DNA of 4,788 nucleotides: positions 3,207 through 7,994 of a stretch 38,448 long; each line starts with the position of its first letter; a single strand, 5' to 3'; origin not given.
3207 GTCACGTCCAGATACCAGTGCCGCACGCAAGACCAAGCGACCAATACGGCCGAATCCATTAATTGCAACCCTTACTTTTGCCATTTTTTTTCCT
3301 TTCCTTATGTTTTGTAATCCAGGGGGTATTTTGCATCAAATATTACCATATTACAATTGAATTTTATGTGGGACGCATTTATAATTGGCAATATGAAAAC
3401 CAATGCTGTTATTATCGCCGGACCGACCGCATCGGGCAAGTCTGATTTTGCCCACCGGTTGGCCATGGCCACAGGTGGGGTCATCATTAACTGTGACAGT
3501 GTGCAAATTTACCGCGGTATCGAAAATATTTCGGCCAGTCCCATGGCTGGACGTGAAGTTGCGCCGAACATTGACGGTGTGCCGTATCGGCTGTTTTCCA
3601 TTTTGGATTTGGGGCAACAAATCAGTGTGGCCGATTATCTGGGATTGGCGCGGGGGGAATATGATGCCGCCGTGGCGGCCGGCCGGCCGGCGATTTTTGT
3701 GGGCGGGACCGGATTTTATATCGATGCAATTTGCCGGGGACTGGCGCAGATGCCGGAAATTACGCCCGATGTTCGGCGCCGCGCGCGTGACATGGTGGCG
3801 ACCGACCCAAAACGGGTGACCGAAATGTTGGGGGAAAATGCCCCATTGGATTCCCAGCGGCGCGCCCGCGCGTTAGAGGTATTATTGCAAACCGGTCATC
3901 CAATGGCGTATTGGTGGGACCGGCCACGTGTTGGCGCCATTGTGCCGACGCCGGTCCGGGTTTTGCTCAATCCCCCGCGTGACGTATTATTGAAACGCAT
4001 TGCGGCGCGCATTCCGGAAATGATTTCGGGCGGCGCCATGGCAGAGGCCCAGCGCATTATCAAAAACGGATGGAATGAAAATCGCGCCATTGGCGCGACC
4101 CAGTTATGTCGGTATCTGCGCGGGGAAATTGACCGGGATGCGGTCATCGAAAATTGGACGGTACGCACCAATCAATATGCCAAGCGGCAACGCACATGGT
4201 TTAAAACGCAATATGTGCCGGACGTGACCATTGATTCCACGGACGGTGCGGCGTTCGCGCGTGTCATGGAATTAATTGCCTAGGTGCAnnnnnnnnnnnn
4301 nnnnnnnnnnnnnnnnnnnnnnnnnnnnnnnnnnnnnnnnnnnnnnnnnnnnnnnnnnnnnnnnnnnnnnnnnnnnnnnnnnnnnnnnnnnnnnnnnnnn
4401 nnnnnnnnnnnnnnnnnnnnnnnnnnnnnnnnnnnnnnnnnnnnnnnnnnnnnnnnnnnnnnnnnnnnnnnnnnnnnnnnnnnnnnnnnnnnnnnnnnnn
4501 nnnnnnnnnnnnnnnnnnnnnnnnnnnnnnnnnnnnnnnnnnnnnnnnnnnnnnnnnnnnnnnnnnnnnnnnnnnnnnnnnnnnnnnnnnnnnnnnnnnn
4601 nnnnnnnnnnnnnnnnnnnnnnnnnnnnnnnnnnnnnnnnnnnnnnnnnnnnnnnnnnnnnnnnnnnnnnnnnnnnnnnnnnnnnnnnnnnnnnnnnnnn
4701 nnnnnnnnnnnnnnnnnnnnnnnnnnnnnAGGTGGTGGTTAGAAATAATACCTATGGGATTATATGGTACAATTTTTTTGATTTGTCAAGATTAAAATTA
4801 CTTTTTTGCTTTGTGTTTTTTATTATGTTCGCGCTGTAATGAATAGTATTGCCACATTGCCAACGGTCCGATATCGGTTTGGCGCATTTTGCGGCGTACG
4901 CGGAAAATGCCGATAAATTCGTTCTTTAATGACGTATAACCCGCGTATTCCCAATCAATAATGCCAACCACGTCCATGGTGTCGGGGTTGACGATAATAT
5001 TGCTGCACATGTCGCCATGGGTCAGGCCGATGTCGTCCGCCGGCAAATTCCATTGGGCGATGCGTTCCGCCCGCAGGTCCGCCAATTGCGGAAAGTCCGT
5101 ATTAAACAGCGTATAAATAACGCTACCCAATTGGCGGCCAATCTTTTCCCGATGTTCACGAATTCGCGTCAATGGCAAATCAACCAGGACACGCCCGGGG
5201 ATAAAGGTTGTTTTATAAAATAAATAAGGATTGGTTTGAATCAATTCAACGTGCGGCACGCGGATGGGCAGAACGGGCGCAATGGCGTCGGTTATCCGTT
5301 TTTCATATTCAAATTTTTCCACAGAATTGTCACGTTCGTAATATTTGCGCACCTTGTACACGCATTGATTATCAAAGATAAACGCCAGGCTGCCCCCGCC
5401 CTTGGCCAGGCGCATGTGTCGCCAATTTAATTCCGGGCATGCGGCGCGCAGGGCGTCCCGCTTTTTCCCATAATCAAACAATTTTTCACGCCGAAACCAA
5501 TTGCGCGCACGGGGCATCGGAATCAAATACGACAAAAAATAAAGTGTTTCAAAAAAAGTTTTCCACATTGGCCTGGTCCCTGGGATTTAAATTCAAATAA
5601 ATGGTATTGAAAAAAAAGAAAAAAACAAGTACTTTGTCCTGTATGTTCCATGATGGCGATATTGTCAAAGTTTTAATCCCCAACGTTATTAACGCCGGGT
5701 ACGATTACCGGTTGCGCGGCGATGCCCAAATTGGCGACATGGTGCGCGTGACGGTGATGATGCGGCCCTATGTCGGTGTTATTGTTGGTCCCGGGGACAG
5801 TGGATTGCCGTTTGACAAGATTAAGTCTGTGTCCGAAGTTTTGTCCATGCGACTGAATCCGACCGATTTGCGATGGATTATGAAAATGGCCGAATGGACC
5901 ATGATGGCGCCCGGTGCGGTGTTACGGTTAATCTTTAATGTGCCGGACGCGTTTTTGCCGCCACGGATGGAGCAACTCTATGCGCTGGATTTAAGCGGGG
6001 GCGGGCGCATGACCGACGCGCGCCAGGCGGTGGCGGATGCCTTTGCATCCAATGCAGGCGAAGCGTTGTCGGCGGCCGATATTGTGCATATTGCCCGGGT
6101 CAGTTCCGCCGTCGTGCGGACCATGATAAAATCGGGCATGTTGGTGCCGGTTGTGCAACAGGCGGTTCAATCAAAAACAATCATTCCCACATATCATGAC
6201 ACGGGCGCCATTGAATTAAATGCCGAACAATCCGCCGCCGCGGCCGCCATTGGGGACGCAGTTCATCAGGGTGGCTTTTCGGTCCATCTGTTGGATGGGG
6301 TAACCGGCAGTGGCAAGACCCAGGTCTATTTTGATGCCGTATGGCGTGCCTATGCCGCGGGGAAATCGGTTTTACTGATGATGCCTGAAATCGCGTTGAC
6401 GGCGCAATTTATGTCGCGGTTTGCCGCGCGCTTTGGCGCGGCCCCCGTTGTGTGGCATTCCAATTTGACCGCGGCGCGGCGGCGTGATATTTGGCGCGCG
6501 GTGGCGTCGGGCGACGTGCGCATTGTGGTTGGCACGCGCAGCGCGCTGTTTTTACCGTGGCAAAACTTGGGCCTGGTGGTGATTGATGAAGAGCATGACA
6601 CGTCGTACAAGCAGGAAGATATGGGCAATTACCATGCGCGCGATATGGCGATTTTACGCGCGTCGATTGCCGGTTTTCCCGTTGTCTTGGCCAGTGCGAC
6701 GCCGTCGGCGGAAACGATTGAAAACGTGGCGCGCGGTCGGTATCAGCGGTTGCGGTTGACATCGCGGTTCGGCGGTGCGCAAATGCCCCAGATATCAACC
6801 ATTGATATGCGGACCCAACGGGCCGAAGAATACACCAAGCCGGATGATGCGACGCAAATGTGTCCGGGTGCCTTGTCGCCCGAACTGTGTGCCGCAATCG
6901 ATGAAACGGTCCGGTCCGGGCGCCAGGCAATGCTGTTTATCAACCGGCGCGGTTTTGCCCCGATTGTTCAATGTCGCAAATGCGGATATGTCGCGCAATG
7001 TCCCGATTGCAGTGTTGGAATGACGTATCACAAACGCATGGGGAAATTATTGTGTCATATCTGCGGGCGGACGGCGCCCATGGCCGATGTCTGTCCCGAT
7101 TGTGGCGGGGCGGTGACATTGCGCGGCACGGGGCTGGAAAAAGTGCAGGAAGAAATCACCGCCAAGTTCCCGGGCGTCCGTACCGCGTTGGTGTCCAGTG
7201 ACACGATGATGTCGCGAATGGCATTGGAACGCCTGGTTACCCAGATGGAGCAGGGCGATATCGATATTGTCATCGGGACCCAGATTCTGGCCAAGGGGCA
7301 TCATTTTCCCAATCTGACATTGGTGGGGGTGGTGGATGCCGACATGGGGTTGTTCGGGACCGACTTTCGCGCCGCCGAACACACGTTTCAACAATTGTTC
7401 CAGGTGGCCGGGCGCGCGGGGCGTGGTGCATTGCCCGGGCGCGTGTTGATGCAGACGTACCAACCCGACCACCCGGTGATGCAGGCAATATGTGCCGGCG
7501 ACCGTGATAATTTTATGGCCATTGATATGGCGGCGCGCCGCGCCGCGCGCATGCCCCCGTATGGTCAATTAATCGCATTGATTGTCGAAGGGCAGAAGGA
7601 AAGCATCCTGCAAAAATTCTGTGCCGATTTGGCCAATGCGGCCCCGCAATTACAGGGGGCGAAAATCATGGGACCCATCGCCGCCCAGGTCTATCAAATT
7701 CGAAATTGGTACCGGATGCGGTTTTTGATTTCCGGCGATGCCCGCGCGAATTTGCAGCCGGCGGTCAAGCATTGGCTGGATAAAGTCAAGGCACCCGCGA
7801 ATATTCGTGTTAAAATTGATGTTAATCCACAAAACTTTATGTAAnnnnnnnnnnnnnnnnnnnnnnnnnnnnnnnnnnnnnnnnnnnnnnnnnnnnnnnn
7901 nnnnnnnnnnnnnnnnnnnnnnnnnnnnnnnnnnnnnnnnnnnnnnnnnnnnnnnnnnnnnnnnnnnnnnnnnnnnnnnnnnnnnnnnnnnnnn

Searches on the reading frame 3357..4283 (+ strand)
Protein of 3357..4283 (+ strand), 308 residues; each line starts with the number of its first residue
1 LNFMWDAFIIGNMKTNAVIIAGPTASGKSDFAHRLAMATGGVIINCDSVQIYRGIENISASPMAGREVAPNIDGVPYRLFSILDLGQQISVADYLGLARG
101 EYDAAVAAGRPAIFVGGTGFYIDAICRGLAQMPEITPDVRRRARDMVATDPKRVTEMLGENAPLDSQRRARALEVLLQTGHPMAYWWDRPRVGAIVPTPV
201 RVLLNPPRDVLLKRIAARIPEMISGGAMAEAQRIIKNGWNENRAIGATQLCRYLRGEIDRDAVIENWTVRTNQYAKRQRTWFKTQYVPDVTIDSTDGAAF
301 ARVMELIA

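Call 52: search_protein_families(library=pfam, proteins=[window:3357-4283:+], max_evalue=0.001)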
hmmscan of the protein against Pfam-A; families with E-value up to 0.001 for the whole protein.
window:3357-4283:+ (308 aa): 3 families
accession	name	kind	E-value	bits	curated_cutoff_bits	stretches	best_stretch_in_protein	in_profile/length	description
PF01715.23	IPPT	-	2.4e-47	162.1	23.6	1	50-285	1-243/243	IPP transferase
PF01745.22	IPT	-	1.1e-05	25.4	20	1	17-63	3-49/233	Isopentenyl transferase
PF13671.12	AAA_33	-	0.00031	21.5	27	0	18-218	2-118/143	AAA domain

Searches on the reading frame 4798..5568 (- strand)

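Call 52: search_protein_families(library=pfam, proteins=[window:4798-5568:-], max_evalue=0.001)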
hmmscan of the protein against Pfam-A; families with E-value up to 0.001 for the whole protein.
window:4798-5568:- (256 aa): 2 families
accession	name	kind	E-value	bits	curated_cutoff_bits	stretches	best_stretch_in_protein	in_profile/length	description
PF01636.29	APH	-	2.3e-09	37.8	23.2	1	132-214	116-202/239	Phosphotransferase enzyme family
PF01633.27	Choline_kinase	-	0.00028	20.8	29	1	175-214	157-196/300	Choline/ethanolamine kinase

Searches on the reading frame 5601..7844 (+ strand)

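Call 52: search_protein_families(library=pfam, proteins=[window:5601-7844:+], max_evalue=0.001)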
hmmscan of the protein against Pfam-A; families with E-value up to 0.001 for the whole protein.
window:5601-7844:+ (747 aa): 7 families
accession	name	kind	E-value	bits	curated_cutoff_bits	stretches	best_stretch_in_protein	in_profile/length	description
PF18074.6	PriA_C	-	1.3e-18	68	26.9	1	653-743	1-95/95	Primosomal protein N C-terminal domain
PF00270.35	DEAD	-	4.5e-18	66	26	1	230-375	18-166/167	DEAD/DEAH box helicase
PF04851.21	ResIII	-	4.1e-11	43.5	22.5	1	204-338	2-141/164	Type III restriction enzyme, res subunit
PF18319.7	Zn_ribbon_PriA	-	8.5e-10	38.9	26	1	467-493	1-27/27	PriA DNA helicase Cys-rich region (CRR) domain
PF00271.37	Helicase_C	-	1.7e-08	35.1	23.5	1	522-608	37-108/110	Helicase conserved C-terminal domain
PF17764.6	PriA_3primeBD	-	3.8e-08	33.5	22.7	1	23-111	1-94/96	3'DNA-binding domain (3'BD)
PF07191.17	Zn_ribbon_6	-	0.00099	19.5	25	1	466-505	2-39/67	Double zinc ribbon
